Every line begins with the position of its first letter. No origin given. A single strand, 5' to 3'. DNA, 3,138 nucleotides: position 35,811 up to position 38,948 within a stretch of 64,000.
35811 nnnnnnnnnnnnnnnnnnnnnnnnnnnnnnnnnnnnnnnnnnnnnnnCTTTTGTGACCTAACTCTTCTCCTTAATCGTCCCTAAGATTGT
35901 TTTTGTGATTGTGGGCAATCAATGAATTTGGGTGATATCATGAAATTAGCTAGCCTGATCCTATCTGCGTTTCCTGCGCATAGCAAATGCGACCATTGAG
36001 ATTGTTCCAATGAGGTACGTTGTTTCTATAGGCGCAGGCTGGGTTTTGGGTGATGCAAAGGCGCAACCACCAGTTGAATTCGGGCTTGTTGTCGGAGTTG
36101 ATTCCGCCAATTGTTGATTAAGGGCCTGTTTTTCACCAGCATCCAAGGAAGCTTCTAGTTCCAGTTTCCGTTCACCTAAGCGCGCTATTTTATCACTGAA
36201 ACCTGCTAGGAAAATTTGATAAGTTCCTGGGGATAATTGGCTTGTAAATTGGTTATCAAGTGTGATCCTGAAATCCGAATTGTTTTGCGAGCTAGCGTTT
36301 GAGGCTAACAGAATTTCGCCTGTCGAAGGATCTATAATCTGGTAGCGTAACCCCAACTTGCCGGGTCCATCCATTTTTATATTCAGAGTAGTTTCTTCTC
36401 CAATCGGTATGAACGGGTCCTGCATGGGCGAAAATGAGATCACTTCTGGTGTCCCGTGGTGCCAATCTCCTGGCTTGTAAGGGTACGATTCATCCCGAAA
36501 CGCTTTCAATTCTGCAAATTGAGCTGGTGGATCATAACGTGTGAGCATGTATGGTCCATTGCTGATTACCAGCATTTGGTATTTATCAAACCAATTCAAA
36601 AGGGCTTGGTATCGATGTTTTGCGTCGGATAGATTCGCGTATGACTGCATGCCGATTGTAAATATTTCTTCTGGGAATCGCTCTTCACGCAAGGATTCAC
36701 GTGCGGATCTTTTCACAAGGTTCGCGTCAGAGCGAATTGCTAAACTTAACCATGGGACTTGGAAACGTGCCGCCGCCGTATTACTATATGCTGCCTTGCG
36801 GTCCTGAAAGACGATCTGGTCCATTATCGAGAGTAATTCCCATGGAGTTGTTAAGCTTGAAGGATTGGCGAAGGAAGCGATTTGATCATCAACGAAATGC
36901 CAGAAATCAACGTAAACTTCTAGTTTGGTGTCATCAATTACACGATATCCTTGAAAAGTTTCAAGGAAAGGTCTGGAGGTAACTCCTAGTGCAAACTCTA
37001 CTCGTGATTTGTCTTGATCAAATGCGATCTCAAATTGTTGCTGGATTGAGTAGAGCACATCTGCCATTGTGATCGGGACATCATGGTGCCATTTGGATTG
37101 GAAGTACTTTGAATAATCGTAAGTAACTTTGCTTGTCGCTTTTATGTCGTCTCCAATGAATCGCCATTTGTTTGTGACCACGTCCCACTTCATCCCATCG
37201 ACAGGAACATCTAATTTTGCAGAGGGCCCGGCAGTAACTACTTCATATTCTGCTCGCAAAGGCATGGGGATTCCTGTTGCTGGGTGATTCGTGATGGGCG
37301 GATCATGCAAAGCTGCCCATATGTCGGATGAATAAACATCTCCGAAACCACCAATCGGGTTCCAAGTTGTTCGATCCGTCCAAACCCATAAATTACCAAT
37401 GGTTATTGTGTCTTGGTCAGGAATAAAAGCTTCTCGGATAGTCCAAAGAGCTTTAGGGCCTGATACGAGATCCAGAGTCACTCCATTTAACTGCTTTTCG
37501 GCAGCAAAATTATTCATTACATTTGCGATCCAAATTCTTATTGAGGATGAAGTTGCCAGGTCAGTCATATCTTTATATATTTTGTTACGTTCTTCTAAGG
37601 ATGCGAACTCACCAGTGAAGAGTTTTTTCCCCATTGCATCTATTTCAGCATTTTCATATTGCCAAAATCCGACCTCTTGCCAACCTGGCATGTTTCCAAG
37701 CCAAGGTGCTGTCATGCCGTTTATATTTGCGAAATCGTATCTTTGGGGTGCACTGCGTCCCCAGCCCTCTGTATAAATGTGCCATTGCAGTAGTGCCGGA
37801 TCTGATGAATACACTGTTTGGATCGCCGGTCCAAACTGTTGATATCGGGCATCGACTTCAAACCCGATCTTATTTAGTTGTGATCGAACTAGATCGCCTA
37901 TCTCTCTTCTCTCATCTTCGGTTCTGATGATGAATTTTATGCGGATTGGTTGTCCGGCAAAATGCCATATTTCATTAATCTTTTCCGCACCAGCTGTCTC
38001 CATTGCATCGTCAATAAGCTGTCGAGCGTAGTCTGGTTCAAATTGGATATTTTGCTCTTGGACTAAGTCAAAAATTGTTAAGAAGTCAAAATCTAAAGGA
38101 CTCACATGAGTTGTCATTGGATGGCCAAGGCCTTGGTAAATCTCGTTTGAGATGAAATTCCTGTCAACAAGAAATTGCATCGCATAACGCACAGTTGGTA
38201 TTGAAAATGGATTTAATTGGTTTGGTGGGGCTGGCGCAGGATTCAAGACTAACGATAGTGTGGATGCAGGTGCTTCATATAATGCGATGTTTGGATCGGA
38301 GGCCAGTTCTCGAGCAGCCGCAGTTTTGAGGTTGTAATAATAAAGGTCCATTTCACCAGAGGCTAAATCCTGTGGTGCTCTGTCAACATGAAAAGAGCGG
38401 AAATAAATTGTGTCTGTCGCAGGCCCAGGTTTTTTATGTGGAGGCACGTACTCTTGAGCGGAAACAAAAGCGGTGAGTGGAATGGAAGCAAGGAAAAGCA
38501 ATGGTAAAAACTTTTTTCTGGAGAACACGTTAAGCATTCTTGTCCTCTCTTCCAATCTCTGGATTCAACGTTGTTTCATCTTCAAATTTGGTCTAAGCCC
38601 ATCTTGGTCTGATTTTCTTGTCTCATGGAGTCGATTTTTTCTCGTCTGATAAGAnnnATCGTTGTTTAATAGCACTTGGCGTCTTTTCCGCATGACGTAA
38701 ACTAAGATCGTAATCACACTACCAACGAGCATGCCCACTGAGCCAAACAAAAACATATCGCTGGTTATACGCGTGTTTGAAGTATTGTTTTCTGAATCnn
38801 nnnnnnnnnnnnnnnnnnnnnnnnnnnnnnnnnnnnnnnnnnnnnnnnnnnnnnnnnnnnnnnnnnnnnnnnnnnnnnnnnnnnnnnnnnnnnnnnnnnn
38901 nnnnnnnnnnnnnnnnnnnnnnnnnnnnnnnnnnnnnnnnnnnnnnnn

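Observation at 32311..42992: Peptide-type ABC transporter operon interrupted by a large Asp-box beta-propeller protein and a coiled-coil lipoprotein; giant membrane-anchored binding protein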

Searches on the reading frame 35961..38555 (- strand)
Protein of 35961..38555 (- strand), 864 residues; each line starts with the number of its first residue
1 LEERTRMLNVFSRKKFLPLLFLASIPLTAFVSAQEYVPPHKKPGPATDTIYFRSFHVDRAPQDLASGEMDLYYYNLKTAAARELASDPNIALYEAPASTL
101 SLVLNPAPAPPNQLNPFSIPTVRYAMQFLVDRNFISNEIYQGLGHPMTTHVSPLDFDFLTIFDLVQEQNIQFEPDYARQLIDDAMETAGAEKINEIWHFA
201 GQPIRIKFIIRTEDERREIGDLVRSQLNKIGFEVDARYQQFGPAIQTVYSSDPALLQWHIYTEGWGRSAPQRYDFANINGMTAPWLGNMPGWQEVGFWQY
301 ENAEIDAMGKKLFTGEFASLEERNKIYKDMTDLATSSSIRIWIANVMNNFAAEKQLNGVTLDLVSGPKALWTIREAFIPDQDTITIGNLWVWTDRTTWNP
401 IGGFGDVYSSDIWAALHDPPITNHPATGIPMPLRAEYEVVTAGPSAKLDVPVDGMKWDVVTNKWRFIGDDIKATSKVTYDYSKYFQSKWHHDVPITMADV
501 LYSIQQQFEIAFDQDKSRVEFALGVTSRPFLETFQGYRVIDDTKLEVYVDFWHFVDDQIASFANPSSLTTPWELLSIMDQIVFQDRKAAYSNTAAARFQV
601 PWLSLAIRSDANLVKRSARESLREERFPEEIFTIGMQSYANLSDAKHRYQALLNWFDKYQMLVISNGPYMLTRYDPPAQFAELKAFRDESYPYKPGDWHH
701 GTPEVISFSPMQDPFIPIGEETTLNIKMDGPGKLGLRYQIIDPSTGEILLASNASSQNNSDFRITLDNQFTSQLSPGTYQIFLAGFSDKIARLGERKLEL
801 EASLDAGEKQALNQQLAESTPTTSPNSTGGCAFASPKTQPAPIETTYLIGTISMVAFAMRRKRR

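Call 4: search_protein_families(library=pfam, proteins=[window:35961-38555:-], max_evalue=0.01)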
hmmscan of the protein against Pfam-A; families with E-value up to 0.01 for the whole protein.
window:35961-38555:- (864 aa): 1 family
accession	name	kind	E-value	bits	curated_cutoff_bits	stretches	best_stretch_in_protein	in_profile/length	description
PF00496.27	SBP_bac_5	-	6.4e-24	85.2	32.4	1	41-277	142-358/368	Bacterial extracellular solute-binding proteins, family 5 Middle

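Call 5: search_protein_families(library=ncbifam, proteins=[window:35961-38555:-], max_evalue=0.01)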
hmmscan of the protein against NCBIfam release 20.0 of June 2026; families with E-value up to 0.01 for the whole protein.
window:35961-38555:- (864 aa): 3 families
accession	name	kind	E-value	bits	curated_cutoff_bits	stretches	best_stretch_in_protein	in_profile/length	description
NF045467.1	Opp4A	equivalog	5.2e-07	28.3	650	1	50-365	242-547/556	oligopeptide ABC transporter substrate-binding protein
TIGR02294.1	nickel_nikA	equivalog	9.9e-07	27.6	393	1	64-239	212-379/501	nickel ABC transporter substrate-binding protein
NF047575.1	opine_bind_CntA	exception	0.0018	16.9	800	1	115-235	294-408/535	staphylopine-dependent metal ABC transporter substrate-binding lipoprotein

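Call 17: find_homologous_proteins(query=window:35961-38555:-)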
Query window:35961-38555:- (864 aa): 929 proteins with E <= 0.001 among 8000 candidates; the best 120 are listed.
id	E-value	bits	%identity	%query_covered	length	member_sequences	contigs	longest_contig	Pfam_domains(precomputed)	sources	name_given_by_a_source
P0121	0.0e+0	1992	100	99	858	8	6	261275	PF00496.28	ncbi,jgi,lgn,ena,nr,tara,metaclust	ncbi:MAG: hypothetical protein FI725_00540 [SAR202 cluster bacterium]|nr:hypothetical protein [SAR20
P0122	0.0e+0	1139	58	91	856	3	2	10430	PF00496.28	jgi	-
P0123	0.0e+0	1122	55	99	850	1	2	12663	PF00496.28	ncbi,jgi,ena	-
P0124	0.0e+0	1095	57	89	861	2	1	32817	PF00496.28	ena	-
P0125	0.0e+0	1091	56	94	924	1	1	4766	PF00496.28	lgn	-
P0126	0.0e+0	1087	54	98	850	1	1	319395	PF00496.28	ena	-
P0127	0.0e+0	1078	57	89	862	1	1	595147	PF00496.28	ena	-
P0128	0.0e+0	1076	56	90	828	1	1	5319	PF00496.28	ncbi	-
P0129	0.0e+0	1076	56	89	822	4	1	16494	PF00496.28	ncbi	-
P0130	0.0e+0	1075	53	98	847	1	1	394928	PF00496.28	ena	-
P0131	0.0e+0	1072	56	88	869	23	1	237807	PF00496.28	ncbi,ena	-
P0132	0.0e+0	1072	57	89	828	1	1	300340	PF00496.28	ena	-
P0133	0.0e+0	1072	57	90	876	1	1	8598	PF00496.28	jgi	-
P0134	0.0e+0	1071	55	90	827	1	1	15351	PF00496.28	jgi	jgi:peptide/nickel transport system substrate-binding protein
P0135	0.0e+0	1069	57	89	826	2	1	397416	PF00496.28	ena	-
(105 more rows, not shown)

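Call 29: search_solved_structures(query=A2, max_evalue=0.01)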
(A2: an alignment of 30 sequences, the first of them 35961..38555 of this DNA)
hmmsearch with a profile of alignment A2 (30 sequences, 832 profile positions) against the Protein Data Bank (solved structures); distinct sequences matched with E-value up to 0.01: 20.
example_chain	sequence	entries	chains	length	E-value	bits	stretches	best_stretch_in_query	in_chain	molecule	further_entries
7fi3_A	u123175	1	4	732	2.6e-59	204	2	52-288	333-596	ABC-type dipeptide/oligopeptide transport system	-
3m8u_A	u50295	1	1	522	1.8e-07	32.5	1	43-352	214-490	Heme-binding protein A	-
6hlx_A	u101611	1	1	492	1.5e-05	26.1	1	99-151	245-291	AgaA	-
1dpp_A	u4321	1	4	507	2.4e-05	25.5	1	78-184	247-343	DIPEPTIDE BINDING PROTEIN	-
1dpe_A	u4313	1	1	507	2.4e-05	25.5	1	78-184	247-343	DIPEPTIDE-BINDING PROTEIN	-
8z1y_F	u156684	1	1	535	2.7e-05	25.3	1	78-184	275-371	Dipeptide-binding protein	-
8z1z_F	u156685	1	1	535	2.7e-05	25.3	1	78-184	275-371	Dipeptide-binding protein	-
1xoc_A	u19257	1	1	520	3.9e-05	24.8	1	43-271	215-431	Oligopeptide-binding protein appA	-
5yh5_A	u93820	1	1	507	0.00043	21.3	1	70-160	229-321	Nickel ABC transporter substrate-binding protein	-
5yhe_A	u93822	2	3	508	0.00043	21.3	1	70-160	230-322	Nickel ABC transporter substrate-binding protein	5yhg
5yh8_A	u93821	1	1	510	0.00044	21.3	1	70-160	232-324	Nickel ABC transporter substrate-binding protein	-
1uqw_A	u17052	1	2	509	0.00062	20.8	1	40-180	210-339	PUTATIVE BINDING PROTEIN YLIB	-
5u4o_A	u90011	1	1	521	0.00078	20.5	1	109-357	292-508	ABC transporter substrate-binding protein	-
5f1q_A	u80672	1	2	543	0.001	20.1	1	58-179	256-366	Periplasmic dipeptide transport protein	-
9pl3_A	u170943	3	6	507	0.0024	18.9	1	58-229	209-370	Peptide ABC transporter, peptide-binding protein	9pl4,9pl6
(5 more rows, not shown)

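Call 32: search_solved_structures(query=window:35961-38555:-, max_evalue=0.001, show_alignments=1)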
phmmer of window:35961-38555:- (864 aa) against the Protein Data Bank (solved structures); distinct sequences matched with E-value up to 0.001: 2.
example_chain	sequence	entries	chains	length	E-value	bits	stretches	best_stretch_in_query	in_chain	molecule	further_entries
7fi3_A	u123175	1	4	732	2.8e-35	124.7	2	54-304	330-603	ABC-type dipeptide/oligopeptide transport system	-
6hlx_A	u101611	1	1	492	0.00029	22.1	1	35-148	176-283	AgaA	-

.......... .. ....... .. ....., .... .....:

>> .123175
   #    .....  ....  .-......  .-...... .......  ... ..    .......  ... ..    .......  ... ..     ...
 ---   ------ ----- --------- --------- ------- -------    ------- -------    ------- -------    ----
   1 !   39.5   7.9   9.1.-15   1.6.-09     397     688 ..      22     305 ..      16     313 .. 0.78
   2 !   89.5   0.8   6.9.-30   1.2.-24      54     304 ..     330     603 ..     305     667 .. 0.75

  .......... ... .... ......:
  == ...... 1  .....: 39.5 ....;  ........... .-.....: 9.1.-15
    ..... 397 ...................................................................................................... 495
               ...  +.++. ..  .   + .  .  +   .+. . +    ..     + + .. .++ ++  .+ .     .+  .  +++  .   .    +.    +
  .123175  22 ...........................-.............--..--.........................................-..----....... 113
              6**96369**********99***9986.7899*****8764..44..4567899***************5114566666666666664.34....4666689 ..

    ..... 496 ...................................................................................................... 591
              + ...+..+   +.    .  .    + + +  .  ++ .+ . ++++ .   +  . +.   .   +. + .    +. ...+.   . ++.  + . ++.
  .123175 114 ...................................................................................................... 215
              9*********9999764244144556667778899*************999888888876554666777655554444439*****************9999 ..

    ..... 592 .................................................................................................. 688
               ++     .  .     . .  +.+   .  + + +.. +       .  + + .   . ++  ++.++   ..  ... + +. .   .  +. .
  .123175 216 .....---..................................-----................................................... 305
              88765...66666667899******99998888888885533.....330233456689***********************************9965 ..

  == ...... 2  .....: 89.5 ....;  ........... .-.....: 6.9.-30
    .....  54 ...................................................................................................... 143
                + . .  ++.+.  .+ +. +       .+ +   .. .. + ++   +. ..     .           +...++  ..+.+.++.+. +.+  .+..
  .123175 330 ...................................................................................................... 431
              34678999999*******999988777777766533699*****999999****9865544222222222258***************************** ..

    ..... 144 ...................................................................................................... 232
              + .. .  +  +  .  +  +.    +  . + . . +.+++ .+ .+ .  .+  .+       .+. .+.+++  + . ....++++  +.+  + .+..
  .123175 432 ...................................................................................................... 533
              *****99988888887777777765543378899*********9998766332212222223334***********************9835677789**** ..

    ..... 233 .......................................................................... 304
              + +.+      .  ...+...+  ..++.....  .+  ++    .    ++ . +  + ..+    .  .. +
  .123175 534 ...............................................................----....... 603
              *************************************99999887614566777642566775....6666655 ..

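Call 36: predict_structure(alignment_id=A2)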
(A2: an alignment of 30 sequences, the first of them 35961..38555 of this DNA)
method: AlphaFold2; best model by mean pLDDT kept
length: 864 residues; sequences in the alignment: 30
mean_pLDDT: 79.4   pTM: 0.78
mean pLDDT of the five models: 79.4, 79.0, 76.0, 72.2, 71.7
residues with pLDDT >= 90: 322; 70-90: 354; 50-70: 95; < 50: 93
segments of 3 or more residues with pLDDT < 50: 1-32, 268-284, 286-291, 293-296, 819-847
pLDDT, mean of each block of 10 residues (from residue 1): 32 35 39 73 95 82 88 86 89 80 80 87 92 91 81 62 66 93 96 95 90 87 94 90 68 59 62 37 47 49 73 81 79 75 85 91 76 92 87 58 58 84 80 92 90 90 88 96 94 96 91 87 75 92 95 85 85 95 91 77 87 96 94 91 97 97 94 81 94 88 83 83 92 90 81 90 93 90 86 82 71 49 29 25 44 70 49
secondary structure, 60 per line:
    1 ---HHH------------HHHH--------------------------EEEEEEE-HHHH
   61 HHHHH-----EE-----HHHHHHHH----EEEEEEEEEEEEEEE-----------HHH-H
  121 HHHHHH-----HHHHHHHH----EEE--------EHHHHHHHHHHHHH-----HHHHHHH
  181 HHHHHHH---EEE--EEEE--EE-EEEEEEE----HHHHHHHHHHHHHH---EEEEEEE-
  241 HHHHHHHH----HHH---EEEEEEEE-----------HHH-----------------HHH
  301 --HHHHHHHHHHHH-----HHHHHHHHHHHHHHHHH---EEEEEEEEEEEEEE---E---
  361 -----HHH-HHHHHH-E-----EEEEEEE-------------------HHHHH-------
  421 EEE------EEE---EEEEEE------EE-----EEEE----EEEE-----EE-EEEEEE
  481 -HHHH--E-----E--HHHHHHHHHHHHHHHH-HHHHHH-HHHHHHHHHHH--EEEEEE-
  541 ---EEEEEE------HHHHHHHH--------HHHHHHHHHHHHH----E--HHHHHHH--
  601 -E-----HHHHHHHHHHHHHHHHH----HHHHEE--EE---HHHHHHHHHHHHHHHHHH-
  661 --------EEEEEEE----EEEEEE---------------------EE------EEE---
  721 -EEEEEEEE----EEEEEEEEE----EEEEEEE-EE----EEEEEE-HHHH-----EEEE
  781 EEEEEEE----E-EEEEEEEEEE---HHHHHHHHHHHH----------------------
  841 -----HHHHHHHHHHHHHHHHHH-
elements in order (helices of 4 or more, strands of 3 or more residues): H19-22 E49-55 H57-65 H78-85 E90-104 H120-126 H132-139 E144-146 H156-168 H174-187 E191-193 E196-199 E205-211 H216-229 E233-239 H241-248 E259-266 H303-314 H320-336 E340-353 H370-375 E383-389 H409-413 E421-423 E430-432 E436-441 E455-458 E463-466 E475-480 H482-485 H497-512 H514-519 H521-531 E534-539 E544-549 H556-563 H572-584 H592-598 H608-624 H629-632 H642-659 E669-675 E680-685 E715-717 E722-729 E734-742 E747-753 E761-766 H768-771 E777-787 E794-803 H807-818 H846-863

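Call 41: fold_search(model_id=the predicted structure, library=pdb)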
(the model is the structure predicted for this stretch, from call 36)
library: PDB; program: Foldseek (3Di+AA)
matches with E <= 10: 1888; with E <= 0.001: 190
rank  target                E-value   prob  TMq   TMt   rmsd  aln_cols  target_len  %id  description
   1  7fi3_A                5.7e-19  1.00  0.31  0.37   6.8       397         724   21  Archaeal oligopeptide permease A (OppA) from Thermococcus kodakaraensis in complex with an endogenous pentapeptide (released 2022-04-13)
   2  4oeu_A                8.5e-15  1.00  0.27  0.46   3.9       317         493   17  Crystal structure of NikZ from Campylobacter jejuni in complex with Ni(L-His) (released 2014-10-01)
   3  5f1q_B                9.5e-15  1.00  0.28  0.46   4.5       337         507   15  Crystal Structure of Periplasmic Dipeptide Transport Protein from Yersinia pestis (released 2015-12-23)
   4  7kz9_A                1.3e-14  1.00  0.29  0.51   3.8       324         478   15  Crystal structure of Pseudomonas sp. PDC86 substrate-binding protein Aapf in complex with a signaling molecule HEHEAA (released 2021-03-17)
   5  7kz8                  1.6e-14  1.00  0.29  0.50   3.9       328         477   15  Crystal structure of substrate-binding protein Aapf from Pseudomonas sp. PDC86 (released 2021-03-17)
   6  1xoc_A                1.6e-14  1.00  0.30  0.50   3.7       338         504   17  The structure of the oligopeptide-binding protein, AppA, from Bacillus subtilis in complex with a nonapeptide. (released 2005-01-25)
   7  5yhe_B                2.2e-14  1.00  0.28  0.46   4.2       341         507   16  The crystal structure of Staphylococcus aureus CntA in complex with staphylopine and cobalt (released 2018-03-28)
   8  4oet_A                2.3e-14  1.00  0.26  0.43   5.1       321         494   18  Crystal structure of NikZ from Campylobacter jejuni, unliganded form (released 2014-10-01)
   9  3m8u                  3.0e-14  1.00  0.28  0.46   4.1       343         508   19  Crystal structure of glutathione-binding protein A (GbpA) from Haemophilus parasuis SH0165 in complex with glutathione d (released 2010-07-14)
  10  5yhe_A                4.9e-14  1.00  0.29  0.47   4.4       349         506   16  The crystal structure of Staphylococcus aureus CntA in complex with staphylopine and cobalt (released 2018-03-28)
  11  5yh8                  7.2e-14  1.00  0.28  0.45   4.3       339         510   16  The crystal structure of Staphylococcus aureus CntA in complex with staphylopine and nickel (released 2018-03-28)
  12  8z1z_F                7.6e-14  1.00  0.27  0.44   5.2       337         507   15  Cryo-EM structure of Escherichia coli DppAR383D+D436RBCDF in pre-catalytic state (released 2025-04-16)
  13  3rqt                  8.5e-14  1.00  0.28  0.50   4.0       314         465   18  1.5 Angstrom Crystal Structure of the Complex of Ligand Binding Component of ABC-type Import System from Staphylococcus  (released 2011-05-11)
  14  8efz_A                8.5e-14  1.00  0.28  0.49   4.5       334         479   16  Crystal structure of CcNikZ-II, apoprotein (released 2024-03-13)
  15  7kz9_B                9.5e-14  1.00  0.29  0.51   3.8       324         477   14  Crystal structure of Pseudomonas sp. PDC86 substrate-binding protein Aapf in complex with a signaling molecule HEHEAA (released 2021-03-17)
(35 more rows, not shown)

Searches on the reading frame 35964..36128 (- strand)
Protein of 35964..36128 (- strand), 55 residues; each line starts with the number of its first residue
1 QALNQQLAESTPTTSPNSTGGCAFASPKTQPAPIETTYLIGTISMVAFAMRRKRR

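Call 68: search_protein_families(library=ncbifam, proteins=[window:35964-36128:-], max_evalue=10)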
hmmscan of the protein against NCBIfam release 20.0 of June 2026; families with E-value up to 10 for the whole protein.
seq(55 aa): 0 families

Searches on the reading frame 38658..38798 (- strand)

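Call 68: search_protein_families(library=ncbifam, proteins=[window:38658-38798:-], max_evalue=10)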
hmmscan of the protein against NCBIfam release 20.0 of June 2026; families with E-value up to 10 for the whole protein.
seq(47 aa): 2 families
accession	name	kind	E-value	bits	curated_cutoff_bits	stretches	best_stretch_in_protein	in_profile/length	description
TIGR04211.1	SH3_and_anchor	equivalog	0.028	14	65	1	2-40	153-192/198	TIGR04211 family SH3 domain-containing protein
NF041738.1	GG_III-CTERM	domain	0.039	13.9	22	1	18-40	4-26/28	GGIII-like transmembrane region-containing protein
